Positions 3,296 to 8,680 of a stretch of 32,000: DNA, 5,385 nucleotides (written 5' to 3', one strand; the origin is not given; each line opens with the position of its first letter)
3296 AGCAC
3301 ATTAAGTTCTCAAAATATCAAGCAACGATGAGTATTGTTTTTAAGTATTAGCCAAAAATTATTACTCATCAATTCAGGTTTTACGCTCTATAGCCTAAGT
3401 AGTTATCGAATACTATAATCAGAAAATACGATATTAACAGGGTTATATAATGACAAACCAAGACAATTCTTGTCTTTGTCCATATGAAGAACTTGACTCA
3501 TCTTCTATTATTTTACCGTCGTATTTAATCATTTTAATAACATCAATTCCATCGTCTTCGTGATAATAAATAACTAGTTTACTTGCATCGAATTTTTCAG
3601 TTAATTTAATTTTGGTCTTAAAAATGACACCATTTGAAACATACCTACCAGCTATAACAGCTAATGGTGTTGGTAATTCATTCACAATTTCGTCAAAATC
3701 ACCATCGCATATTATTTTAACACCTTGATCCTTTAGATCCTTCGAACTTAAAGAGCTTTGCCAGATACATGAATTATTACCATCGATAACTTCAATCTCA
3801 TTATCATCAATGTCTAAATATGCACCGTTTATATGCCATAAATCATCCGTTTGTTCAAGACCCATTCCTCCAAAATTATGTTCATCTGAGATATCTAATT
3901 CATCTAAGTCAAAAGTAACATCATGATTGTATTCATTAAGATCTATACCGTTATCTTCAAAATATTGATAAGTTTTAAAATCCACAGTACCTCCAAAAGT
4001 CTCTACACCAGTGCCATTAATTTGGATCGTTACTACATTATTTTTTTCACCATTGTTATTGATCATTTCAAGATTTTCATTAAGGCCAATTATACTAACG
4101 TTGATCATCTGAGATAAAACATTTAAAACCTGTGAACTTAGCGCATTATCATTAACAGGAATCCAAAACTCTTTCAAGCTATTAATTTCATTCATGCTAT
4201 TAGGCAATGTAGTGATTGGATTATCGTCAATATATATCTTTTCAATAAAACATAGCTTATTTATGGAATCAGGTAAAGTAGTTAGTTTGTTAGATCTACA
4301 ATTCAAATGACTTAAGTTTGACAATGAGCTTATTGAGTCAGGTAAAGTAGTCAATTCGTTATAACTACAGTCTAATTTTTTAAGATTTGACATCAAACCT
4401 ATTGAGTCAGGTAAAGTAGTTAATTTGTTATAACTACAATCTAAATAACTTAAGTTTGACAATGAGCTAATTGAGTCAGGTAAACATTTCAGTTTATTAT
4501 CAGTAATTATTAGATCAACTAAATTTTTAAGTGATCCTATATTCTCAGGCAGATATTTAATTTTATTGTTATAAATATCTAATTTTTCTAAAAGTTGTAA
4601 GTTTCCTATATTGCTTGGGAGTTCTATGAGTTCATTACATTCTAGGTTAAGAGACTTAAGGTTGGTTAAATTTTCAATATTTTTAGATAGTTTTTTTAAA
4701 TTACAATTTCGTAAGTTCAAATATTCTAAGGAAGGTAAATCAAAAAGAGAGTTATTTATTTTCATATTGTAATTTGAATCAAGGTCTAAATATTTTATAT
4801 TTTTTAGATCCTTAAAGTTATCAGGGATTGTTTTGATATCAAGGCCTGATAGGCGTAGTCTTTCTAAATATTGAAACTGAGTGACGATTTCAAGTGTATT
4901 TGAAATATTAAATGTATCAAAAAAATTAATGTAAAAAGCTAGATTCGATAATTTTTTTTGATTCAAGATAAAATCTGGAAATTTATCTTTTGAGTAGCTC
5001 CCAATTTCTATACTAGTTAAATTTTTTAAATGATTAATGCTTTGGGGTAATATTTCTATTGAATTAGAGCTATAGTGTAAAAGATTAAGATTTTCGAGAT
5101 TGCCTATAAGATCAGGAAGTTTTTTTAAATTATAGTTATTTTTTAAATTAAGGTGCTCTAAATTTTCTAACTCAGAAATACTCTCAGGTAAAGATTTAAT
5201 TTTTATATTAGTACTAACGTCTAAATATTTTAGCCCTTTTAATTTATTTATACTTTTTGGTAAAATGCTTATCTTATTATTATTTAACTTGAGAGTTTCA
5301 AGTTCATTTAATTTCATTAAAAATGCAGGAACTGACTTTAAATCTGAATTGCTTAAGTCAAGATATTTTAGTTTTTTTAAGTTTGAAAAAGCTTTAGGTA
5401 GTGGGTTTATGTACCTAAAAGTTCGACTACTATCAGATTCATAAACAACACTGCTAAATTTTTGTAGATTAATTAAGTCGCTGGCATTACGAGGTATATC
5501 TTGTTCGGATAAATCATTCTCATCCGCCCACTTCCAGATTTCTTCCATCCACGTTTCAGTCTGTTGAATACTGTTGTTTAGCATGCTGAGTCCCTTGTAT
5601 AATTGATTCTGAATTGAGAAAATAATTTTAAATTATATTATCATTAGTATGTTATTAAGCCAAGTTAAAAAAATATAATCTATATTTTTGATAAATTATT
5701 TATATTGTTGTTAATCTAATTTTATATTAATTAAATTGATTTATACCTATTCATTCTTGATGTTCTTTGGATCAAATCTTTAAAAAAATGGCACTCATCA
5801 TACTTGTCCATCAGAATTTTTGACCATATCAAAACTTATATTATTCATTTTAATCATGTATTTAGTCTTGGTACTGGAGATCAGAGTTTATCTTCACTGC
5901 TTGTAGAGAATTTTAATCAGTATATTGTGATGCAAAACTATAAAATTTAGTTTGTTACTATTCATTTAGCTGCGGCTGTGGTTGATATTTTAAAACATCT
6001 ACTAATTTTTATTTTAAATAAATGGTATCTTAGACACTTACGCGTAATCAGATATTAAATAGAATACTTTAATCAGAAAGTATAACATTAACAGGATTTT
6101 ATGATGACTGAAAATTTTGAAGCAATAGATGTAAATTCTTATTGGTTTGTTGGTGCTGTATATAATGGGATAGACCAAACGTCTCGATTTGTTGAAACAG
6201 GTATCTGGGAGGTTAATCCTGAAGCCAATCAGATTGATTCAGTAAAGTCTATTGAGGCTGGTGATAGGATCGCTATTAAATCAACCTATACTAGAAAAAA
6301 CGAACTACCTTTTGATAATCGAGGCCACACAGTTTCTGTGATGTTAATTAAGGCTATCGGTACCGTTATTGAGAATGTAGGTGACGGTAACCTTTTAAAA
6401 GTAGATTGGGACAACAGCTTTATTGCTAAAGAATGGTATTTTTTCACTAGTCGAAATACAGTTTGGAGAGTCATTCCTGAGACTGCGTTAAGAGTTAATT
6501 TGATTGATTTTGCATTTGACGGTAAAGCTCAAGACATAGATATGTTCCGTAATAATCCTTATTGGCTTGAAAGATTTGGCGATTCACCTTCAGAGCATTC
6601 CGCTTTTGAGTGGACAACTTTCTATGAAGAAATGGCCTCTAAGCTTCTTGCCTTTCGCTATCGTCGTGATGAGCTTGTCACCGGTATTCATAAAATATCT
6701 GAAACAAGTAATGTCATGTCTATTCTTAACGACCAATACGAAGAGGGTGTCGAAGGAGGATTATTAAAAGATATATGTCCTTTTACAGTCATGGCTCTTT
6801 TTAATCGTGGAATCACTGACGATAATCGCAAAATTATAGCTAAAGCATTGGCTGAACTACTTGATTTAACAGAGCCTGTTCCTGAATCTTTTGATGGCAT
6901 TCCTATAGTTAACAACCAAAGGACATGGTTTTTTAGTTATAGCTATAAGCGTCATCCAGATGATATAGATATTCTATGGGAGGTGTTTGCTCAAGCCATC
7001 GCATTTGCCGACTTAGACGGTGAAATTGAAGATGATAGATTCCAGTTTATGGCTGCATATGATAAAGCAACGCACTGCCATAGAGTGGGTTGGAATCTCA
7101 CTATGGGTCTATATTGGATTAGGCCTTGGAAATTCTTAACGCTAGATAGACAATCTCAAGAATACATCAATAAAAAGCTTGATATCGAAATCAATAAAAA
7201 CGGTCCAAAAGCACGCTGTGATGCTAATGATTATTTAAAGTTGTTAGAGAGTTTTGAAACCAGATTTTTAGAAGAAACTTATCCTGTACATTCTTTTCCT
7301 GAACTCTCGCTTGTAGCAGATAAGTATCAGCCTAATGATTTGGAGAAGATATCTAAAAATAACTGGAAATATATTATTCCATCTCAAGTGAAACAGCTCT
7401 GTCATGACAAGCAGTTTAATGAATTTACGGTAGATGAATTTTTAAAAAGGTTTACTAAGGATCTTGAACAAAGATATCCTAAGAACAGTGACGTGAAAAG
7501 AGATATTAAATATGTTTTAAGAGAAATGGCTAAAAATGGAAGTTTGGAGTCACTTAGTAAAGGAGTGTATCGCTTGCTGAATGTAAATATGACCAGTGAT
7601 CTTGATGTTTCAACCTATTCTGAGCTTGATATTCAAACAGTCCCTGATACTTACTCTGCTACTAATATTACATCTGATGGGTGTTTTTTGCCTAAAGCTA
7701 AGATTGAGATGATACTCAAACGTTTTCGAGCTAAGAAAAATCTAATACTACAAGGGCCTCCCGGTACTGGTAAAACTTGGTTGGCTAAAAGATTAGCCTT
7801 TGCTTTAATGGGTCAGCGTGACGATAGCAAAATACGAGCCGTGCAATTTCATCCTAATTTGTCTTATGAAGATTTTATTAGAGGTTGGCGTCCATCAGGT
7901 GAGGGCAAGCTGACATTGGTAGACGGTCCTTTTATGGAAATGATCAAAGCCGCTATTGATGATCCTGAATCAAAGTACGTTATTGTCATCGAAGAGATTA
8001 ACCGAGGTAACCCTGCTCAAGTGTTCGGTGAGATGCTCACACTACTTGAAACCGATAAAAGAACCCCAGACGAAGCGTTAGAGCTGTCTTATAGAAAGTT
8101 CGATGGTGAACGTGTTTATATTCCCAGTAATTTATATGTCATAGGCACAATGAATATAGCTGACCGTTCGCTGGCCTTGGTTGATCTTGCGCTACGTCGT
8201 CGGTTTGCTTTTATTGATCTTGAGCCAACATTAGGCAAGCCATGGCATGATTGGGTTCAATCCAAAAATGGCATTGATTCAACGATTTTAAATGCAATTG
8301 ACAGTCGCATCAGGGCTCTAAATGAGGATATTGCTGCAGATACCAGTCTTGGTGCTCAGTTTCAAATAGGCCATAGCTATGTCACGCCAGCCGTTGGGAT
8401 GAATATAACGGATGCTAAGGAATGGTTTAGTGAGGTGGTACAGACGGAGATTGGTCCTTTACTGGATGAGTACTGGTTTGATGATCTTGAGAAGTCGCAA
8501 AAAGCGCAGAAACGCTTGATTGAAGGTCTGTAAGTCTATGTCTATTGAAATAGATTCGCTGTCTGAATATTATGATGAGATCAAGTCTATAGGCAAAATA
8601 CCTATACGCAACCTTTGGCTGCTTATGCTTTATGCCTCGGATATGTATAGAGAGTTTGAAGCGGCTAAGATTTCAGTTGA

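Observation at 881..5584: Convergent pair of giant cytoplasmic LRR paralogs sharing an unrecognised ~190-aa C-terminal domain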

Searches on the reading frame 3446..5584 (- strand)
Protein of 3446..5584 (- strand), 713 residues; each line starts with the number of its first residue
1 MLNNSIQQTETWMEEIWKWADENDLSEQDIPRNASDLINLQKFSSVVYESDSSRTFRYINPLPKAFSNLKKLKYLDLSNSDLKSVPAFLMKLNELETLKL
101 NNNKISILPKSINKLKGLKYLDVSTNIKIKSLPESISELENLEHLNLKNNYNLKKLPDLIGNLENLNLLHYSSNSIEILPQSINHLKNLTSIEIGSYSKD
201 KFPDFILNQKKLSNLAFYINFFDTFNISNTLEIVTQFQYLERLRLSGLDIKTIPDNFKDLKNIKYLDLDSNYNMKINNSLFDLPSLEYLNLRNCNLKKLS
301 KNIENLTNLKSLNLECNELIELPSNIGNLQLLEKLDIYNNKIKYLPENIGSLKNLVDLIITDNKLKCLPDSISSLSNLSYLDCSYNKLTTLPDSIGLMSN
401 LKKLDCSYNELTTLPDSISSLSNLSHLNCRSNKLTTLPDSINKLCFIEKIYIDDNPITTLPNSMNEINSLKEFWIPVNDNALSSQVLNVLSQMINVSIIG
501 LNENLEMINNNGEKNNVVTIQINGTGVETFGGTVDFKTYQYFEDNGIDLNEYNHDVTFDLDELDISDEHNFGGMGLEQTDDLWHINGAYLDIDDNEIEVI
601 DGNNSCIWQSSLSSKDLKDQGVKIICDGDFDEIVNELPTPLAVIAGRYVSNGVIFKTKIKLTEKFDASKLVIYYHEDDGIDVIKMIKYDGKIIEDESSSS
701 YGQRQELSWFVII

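Call 4: search_protein_families(library=pfam, proteins=[window:3446-5584:-], max_evalue=1)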
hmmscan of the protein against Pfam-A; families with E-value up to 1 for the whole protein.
window:3446-5584:- (713 aa): 10 families
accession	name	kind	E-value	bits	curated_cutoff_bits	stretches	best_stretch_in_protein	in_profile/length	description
PF23598.1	LRR_14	-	3.6e-50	171.1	40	5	285-405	23-145/353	Leucine-rich repeat region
PF13855.12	LRR_8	-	1.2e-36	124.7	27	9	376-434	1-61/61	Leucine rich repeat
PF12799.13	LRR_4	-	1.2e-29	102.1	27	9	400-439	2-41/44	Leucine Rich repeats (2 copies)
PF00560.39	LRR_1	-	1.2e-16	57.7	20.6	3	400-421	1-23/23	Leucine Rich Repeat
PF25019.1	LRR_R13L1-DRL21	-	4.7e-12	46.4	27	5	231-294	62-127/127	R13L1/DRL21 LRRs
PF23286.1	LRR_13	-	7e-09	36.1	30.1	4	312-378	10-76/210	Disease resistance protein RPS4B-like, leucine-rich repeats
PF23211.1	LRR_LRWD1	-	4.6e-07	30.2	28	3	377-467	22-108/190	Leucine-rich repeat and WD repeat-containing protein 1, LRR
PF17126.11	RsmF_methylt_CI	-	0.00035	21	27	0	96-121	12-37/61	RsmF rRNA methyltransferase first C-terminal domain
PF01462.23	LRRNT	-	0.17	12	25.8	0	426-439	12-25/28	Leucine rich repeat N-terminal domain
PF13274.11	SocA_Panacea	-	0.59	11.5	25.7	0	149-201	64-109/113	Antitoxin SocA-like, Panacea domain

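Call 6: search_protein_families(library=ncbifam, proteins=[window:3446-5584:-], max_evalue=1)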
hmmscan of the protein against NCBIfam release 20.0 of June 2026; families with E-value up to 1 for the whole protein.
window:3446-5584:- (713 aa): 5 families
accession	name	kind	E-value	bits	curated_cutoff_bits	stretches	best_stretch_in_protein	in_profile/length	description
NF041400.1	XopAE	equivalog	3.2e-55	187.9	600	3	332-472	45-189/478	type III secretion system effector XopAE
NF041381.1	XopAC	subfamily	3.5e-51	174.3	450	4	332-465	68-204/451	XopAC/AvrAC family type III secretion system effector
NF041351.1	XopL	equivalog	2.2e-48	165.3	500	5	69-194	152-278/497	type III secretion system leucine-rich repeat domain-containing effector XopL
NF047464.1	FibnectbindLIC11051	equivalog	3.6e-37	128.2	1000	2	160-518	323-672/685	LIC_11051 family fibronectin-binding protein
NF011917.0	PRK15387.1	equivalog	1.9e-09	36.1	1243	2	308-493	303-468/788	type III secretion system effector E3 ubiquitin transferase SspH2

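Call 7: search_protein_families(library=padloc, proteins=[window:3446-5584:-], max_evalue=1)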
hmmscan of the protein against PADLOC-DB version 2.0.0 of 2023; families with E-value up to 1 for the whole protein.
window:3446-5584:- (713 aa): 0 families

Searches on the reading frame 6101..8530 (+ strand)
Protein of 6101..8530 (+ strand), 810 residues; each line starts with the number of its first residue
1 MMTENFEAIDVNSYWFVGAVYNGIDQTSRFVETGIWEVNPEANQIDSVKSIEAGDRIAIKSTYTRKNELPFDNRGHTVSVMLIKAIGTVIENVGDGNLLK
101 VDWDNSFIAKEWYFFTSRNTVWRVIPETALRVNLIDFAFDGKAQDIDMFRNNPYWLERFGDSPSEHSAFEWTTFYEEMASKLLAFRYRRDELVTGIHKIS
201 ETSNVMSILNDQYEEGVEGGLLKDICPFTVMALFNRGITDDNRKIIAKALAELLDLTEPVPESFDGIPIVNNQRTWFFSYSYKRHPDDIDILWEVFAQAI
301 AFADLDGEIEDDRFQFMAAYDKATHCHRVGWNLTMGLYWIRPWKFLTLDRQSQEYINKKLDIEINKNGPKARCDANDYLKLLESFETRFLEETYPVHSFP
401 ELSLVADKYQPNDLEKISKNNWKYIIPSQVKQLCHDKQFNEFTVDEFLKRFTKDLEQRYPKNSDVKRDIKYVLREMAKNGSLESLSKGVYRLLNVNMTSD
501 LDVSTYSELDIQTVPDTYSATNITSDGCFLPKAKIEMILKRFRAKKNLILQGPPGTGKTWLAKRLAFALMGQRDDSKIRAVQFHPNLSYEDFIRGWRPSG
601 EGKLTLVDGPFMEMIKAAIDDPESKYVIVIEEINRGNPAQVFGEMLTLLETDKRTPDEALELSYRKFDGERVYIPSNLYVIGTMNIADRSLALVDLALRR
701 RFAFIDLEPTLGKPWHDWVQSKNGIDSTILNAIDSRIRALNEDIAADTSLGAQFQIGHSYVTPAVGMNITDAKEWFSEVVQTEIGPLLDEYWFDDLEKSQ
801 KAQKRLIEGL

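Call 10: search_protein_families(library=pfam, proteins=[window:6101-8530:+], max_evalue=0.001)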
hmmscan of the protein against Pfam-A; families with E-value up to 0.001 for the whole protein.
window:6101-8530:+ (810 aa): 6 families
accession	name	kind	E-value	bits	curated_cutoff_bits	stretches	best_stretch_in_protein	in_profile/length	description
PF07728.20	AAA_5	-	2.7e-28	99.2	22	1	547-702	1-139/139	AAA domain (dynein-related subfamily)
PF20720.3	nSTAND3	-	1.3e-05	25.4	27.2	1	531-608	3-72/155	Novel STAND NTPase 3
PF00004.35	AAA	-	1.5e-05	25.9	21.2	1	548-703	1-124/131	ATPase family associated with various cellular activities (AAA)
PF01695.23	IstB_IS21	-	0.00011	22.2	24.1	1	543-579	90-124/238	IstB-like ATP binding protein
PF17726.7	DpnI_C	-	0.00043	20.8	23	0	440-491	19-69/70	Dam-replacing HTH domain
PF13401.12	AAA_22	-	0.00094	19.9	27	0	545-648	5-107/130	AAA domain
